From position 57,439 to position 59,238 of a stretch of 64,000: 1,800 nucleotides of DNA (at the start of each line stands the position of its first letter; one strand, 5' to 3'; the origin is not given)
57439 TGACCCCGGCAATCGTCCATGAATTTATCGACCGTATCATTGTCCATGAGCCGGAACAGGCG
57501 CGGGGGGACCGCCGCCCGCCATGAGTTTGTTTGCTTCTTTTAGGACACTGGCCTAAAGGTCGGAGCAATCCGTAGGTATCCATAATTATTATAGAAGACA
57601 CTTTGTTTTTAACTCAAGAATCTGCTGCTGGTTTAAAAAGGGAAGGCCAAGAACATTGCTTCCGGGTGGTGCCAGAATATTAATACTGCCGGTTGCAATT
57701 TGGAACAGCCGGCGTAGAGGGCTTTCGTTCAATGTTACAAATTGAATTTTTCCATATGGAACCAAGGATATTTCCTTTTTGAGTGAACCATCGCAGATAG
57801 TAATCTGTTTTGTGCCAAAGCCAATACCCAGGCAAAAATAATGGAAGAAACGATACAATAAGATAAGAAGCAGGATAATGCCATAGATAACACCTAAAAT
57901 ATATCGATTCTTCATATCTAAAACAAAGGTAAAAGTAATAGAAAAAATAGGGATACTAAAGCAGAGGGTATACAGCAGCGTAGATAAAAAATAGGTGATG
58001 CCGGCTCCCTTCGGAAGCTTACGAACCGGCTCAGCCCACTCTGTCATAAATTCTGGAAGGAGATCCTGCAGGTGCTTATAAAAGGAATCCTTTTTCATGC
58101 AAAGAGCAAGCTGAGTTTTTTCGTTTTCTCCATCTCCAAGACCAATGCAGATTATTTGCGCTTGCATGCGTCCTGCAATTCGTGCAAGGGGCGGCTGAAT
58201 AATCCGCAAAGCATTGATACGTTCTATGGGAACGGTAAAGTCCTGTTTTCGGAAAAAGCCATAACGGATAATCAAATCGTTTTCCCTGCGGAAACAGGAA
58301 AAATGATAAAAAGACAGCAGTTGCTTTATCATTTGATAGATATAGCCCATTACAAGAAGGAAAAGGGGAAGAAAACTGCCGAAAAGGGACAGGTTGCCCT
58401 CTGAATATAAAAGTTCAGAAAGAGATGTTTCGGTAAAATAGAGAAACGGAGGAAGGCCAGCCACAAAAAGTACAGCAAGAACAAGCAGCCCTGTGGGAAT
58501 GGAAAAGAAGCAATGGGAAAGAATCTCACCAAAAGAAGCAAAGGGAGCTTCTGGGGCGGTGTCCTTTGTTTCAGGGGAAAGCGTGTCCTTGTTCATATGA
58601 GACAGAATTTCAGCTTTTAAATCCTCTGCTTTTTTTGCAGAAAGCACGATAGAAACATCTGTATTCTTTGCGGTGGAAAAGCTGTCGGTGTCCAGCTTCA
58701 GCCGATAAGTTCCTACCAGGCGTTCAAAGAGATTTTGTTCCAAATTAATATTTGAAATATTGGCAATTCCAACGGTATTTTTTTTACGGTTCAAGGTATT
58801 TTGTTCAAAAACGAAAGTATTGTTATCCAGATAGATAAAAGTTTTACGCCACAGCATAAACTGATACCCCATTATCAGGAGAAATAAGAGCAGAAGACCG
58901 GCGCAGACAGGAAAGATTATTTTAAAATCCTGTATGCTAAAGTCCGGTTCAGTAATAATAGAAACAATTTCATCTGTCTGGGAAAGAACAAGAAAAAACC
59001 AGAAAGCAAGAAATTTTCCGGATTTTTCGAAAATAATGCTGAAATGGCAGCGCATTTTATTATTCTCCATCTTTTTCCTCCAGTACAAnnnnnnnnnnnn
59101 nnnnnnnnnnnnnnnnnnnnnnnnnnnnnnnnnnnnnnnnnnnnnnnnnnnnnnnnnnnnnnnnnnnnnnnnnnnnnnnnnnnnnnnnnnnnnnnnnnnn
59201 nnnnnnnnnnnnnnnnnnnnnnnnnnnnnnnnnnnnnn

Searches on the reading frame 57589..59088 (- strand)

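Call 85: search_protein_families(library=pfam, proteins=[window:57589-59088:-], max_evalue=0.00001)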
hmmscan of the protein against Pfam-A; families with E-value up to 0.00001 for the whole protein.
window:57589-59088:- (499 aa): 1 family
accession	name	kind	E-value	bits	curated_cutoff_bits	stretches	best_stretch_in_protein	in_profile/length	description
PF03703.20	bPH_2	-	1.7e-23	83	22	2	80-158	1-75/78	Bacterial PH domain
